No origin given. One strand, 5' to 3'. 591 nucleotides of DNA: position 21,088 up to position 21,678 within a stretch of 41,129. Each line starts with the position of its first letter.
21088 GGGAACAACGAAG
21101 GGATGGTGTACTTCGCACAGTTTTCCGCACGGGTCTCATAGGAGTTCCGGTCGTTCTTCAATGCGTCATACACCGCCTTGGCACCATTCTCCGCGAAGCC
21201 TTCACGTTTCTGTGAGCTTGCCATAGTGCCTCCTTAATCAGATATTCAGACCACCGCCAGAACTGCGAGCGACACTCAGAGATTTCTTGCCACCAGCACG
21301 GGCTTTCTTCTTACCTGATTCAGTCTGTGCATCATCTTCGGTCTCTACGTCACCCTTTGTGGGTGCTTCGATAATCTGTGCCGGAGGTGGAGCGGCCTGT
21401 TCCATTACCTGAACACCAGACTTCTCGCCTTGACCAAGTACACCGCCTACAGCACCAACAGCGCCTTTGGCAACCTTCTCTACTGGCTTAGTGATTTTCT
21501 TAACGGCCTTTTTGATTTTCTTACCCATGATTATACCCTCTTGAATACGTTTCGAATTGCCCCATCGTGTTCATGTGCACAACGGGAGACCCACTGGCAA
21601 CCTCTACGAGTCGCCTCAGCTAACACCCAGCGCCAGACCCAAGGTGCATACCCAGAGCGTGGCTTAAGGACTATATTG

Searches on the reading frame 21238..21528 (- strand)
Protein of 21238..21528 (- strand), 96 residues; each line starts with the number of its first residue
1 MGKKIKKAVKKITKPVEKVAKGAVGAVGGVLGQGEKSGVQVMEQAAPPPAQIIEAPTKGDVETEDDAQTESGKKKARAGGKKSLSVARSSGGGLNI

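Call 12: search_protein_families(library=pfam, proteins=[window:21238-21528:-], max_evalue=0.1)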
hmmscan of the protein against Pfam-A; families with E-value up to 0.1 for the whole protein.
window:21238-21528:- (96 aa): 3 families
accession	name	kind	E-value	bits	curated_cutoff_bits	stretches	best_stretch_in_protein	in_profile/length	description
PF11653.13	VirionAssem_T7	-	5.5e-26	91.4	25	1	1-96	1-99/99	Bacteriophage T7 virion assembly protein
PF17570.7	T7-like_gp67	-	0.014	16.2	25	1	45-90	18-59/61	Bacteriophage T7-like, protein 6.7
PF12877.12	KIAA1549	-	0.062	12.1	24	1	31-87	323-377/676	UPF0606 protein KIAA1549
